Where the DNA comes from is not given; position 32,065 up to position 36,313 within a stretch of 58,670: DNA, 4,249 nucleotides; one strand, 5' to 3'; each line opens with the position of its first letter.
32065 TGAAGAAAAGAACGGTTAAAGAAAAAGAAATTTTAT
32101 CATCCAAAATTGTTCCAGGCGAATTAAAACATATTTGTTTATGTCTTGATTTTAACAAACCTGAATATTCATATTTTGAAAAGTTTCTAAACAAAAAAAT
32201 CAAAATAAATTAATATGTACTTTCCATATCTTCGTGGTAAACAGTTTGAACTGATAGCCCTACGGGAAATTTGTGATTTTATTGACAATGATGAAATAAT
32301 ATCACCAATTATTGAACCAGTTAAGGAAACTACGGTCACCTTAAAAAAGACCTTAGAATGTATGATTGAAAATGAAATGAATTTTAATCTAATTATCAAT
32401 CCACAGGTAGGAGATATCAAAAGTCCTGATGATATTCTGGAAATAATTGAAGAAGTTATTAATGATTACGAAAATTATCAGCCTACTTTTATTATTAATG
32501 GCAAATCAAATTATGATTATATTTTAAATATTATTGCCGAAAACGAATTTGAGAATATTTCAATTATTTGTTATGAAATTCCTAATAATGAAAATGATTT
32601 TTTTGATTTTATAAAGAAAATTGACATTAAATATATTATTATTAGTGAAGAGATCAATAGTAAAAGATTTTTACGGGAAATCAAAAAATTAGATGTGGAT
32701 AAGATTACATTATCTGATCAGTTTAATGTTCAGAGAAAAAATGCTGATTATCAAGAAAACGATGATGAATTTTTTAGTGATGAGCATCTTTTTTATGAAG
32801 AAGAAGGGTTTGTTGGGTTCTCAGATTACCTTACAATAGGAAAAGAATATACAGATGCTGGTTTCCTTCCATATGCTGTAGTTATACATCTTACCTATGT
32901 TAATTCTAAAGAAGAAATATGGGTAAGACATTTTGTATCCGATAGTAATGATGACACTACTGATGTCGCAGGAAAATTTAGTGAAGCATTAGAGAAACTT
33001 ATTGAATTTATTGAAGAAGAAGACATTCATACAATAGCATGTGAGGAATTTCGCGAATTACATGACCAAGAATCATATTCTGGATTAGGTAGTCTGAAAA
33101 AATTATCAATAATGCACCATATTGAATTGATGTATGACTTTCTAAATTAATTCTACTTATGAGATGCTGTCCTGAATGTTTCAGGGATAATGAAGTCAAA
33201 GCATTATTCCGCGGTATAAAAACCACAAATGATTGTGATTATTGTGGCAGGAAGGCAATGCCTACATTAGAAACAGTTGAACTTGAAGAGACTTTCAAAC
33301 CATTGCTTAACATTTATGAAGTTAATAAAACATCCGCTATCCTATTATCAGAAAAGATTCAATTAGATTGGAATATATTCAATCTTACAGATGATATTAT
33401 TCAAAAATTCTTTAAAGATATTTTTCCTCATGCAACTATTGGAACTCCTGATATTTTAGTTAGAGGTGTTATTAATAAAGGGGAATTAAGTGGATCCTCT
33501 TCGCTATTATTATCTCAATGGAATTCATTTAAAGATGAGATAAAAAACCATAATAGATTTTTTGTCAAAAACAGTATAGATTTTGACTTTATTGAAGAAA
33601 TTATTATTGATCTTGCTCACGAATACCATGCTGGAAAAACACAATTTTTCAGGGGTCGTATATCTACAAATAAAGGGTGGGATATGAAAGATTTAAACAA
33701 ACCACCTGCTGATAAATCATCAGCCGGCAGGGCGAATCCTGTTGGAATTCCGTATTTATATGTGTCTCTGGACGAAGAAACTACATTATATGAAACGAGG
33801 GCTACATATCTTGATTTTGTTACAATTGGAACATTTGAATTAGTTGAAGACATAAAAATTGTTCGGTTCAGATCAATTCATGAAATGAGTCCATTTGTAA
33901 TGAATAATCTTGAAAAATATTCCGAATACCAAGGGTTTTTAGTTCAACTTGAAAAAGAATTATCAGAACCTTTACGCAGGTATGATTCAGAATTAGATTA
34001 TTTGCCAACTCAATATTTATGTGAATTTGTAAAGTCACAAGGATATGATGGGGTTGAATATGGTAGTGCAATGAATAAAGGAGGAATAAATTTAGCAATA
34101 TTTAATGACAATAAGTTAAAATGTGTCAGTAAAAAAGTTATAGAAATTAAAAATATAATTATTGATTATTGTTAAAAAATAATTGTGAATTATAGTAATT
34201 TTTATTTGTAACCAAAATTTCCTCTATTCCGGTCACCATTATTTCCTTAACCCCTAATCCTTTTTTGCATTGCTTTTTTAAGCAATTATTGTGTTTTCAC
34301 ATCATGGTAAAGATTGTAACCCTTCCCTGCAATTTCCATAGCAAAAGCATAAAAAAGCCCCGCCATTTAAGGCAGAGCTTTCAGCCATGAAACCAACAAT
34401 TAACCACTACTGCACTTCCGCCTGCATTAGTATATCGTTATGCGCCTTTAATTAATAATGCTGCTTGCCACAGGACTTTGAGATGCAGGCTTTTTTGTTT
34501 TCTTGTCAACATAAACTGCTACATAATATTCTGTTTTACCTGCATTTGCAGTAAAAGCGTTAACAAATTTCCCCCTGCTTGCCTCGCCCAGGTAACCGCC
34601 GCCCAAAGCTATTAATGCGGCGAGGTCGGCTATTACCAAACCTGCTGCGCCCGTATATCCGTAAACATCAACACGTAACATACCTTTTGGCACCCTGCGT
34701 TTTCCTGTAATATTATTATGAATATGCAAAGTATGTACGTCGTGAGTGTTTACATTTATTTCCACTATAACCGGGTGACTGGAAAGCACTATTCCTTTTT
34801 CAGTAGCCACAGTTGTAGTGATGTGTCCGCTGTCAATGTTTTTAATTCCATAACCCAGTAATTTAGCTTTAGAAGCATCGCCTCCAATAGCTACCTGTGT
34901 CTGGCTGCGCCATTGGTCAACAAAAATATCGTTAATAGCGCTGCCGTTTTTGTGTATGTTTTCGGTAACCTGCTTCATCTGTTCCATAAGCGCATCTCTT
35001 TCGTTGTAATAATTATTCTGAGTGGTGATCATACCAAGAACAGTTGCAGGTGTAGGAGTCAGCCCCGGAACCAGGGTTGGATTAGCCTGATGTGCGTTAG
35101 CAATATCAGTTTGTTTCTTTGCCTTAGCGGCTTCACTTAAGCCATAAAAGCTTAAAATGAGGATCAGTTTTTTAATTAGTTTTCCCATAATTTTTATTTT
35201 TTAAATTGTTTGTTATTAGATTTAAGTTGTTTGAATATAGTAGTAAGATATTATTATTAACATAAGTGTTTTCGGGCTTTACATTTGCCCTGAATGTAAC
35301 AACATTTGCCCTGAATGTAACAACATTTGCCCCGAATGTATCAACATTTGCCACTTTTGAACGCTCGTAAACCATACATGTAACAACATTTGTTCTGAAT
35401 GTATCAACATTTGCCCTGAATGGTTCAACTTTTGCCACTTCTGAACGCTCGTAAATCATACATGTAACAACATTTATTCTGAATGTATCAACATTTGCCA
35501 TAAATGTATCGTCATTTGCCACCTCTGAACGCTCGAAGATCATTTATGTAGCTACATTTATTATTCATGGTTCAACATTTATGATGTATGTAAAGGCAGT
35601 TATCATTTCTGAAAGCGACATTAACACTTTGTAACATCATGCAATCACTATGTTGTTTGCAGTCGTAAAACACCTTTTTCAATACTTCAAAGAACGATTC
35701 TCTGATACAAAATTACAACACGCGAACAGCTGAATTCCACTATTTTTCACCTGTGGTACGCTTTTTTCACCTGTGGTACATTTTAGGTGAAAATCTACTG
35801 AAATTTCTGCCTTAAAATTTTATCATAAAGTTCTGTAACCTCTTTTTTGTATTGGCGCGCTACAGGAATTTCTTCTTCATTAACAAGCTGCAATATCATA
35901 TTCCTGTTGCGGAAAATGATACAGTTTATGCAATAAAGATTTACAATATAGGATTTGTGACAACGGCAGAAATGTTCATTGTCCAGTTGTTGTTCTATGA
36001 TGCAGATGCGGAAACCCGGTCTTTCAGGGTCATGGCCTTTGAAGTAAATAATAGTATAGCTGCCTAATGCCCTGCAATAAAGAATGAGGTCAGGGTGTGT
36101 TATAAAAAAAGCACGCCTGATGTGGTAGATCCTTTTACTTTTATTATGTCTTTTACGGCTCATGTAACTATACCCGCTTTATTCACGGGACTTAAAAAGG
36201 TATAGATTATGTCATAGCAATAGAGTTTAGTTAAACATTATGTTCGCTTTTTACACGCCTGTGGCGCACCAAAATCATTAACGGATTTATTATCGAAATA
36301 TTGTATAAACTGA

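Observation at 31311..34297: Three-gene AT-rich operon as a candidate uncharacterised defence/abortive-infection system (PD-(D/E)xK, Beta-protein-like, zinc-ribbon-RES)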

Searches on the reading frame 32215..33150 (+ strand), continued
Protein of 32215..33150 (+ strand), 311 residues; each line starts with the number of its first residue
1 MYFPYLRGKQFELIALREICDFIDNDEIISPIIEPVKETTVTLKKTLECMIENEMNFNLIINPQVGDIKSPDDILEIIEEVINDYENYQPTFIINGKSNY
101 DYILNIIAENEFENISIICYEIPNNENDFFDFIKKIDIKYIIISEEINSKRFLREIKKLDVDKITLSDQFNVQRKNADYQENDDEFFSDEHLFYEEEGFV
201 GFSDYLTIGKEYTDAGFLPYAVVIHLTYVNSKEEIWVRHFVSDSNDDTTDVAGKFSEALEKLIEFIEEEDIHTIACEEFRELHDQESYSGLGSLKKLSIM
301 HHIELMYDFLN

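Call 97: search_solved_structures(query=A8, max_evalue=1, show_alignments=2)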
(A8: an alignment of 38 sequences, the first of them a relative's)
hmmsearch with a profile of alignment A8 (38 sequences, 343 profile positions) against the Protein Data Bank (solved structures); distinct sequences matched with E-value up to 1: 1.
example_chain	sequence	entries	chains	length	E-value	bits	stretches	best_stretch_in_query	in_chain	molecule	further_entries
8b8d_A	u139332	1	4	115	0.52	12.9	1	251-339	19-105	Phosphoprotein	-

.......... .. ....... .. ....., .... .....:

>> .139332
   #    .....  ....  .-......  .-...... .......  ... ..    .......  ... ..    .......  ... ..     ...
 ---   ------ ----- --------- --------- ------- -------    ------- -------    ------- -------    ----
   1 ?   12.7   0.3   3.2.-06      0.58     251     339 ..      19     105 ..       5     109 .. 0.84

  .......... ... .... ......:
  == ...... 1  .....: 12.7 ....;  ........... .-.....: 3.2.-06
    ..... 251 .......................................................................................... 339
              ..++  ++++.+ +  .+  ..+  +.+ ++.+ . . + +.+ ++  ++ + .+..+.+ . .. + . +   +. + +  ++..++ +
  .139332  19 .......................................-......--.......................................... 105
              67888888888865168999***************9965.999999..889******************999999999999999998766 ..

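Call 98: search_solved_structures(query=A3, max_evalue=1)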
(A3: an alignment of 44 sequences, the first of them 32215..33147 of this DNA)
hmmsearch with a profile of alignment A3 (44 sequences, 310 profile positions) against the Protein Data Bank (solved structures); distinct sequences matched with E-value up to 1: 2.
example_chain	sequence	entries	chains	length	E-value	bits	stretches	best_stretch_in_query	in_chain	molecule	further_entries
3o6c_A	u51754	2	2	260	0.12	15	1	41-109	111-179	Pyridoxine 5'-phosphate synthase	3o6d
2l69_A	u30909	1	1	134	0.54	12.9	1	73-157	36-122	Rossmann 2x3 fold protein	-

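Call 106: search_protein_families(library=padloc, proteins=[L082:6001-6936:+, L085:6001-6930:+], max_evalue=0.01)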
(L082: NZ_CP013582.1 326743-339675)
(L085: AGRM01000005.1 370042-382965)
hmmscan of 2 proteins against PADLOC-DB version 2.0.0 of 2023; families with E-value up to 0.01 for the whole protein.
L082:6001-6936:+ (312 aa): 0 families

L085:6001-6930:+ (310 aa): 0 families

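Call 109: search_protein_families(library=phrogs, proteins=[L082:6001-6936:+, L084:6001-6954:+], max_evalue=0.01)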
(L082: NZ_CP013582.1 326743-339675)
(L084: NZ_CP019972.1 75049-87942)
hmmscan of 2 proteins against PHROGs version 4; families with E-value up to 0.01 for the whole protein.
L082:6001-6936:+ (312 aa): 1 family
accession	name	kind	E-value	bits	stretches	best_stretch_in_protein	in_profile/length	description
phrog_34524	-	unknown function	1.6e-103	347.5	1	1-310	1-321/328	-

L084:6001-6954:+ (318 aa): 1 family
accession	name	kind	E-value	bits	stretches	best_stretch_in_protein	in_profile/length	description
phrog_34524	-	unknown function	2.7e-41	143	2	133-297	152-322/328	-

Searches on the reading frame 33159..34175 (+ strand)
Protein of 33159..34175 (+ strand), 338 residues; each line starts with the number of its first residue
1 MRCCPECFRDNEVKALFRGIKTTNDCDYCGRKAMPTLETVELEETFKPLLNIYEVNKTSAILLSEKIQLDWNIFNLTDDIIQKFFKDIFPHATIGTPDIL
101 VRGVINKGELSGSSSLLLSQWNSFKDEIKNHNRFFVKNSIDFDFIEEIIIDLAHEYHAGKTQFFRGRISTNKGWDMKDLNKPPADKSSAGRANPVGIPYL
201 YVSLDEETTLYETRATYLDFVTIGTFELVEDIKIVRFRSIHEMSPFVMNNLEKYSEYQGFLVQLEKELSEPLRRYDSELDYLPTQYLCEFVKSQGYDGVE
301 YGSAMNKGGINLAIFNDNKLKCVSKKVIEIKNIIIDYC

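Call 3: search_protein_families(library=pfam, proteins=[window:33159-34175:+], max_evalue=1)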
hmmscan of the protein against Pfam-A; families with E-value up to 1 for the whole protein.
window:33159-34175:+ (338 aa): 3 families
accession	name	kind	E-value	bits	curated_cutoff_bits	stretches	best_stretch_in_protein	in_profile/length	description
PF08808.17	RES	-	1.7e-15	57.8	23.2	1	167-326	4-146/157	RES domain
PF18870.6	HEPN_RES_NTD1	-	6.1e-05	23.8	27.4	1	23-139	5-128/131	HEPN/RES N-terminal domain 1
PF10613.14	Lig_chan-Glu_bd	-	0.14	12.7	30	1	242-272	9-43/115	Ligated ion channel L-glutamate- and glycine-binding site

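Call 4: search_protein_families(library=ncbifam, proteins=[window:33159-34175:+], max_evalue=1)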
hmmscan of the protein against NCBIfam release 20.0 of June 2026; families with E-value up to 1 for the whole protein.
window:33159-34175:+ (338 aa): 0 families

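Call 5: search_protein_families(library=padloc, proteins=[window:33159-34175:+], max_evalue=1)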
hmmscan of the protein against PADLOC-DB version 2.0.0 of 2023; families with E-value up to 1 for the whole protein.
window:33159-34175:+ (338 aa): 0 families

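Call 8: search_protein_families(library=phrogs, proteins=[window:33159-34175:+], max_evalue=0.1)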
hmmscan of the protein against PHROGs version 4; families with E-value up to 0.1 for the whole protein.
window:33159-34175:+ (338 aa): 0 families

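Call 12: search_solved_structures(query=window:33159-34175:+, max_evalue=10)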
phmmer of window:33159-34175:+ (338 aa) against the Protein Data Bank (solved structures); distinct sequences matched with E-value up to 10: 3.
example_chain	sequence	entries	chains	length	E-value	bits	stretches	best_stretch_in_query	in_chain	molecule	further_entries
6ups_A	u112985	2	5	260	0.57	12.5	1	228-334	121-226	ULP_PROTEASE domain-containing protein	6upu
8efx_A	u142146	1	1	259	0.59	12.4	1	228-334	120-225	OtDUB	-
6ifv_A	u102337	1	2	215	1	11.6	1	225-283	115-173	Ribosomal RNA small subunit methyltransferase A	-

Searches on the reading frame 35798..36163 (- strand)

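Call 90: search_protein_families(library=pfam, proteins=[window:35798-36163:-], max_evalue=0.01)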
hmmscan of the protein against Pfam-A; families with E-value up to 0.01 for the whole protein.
window:35798-36163:- (122 aa): 1 family
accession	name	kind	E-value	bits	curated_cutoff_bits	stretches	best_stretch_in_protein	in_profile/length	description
PF04397.21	LytTR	-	4.3e-16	59.4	22.6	1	20-112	4-96/98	LytTr DNA-binding domain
